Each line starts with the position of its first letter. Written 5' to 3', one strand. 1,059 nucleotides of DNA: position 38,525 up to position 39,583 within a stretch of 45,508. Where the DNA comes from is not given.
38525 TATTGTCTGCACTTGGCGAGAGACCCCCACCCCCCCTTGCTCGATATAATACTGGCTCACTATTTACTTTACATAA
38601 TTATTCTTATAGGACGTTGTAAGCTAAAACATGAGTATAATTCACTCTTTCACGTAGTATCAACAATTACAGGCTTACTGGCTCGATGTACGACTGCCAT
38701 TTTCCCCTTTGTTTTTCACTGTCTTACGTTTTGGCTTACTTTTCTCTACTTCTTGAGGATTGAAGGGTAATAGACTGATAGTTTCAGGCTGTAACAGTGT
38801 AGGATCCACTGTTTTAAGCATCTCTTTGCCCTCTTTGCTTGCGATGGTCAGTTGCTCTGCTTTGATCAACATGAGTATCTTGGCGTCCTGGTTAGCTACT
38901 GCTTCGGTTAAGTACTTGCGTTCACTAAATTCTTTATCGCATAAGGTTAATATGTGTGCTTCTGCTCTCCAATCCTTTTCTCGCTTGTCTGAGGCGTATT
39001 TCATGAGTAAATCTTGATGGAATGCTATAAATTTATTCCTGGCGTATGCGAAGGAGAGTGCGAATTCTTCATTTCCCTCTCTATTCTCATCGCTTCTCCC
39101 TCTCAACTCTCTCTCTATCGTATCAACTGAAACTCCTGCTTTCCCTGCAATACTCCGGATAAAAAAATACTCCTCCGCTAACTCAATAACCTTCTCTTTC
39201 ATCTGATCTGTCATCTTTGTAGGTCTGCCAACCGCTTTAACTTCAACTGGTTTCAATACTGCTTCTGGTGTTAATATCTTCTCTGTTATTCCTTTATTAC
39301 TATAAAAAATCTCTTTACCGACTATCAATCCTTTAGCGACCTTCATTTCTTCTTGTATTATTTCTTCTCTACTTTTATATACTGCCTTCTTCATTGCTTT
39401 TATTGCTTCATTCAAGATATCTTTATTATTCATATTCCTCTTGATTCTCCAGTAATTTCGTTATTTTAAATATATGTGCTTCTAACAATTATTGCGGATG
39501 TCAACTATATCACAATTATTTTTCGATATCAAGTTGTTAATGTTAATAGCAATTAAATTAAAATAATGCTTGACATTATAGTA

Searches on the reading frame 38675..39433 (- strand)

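Call 99: search_protein_families(library=phrogs, proteins=[window:38675-39433:-], max_evalue=0.00001)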
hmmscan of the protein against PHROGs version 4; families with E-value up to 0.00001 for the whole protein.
window:38675-39433:- (252 aa): 1 family
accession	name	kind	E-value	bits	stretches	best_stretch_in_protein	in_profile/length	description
phrog_4102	-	head and packaging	6.4e-06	27.5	0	66-186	7-127/166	terminase small subunit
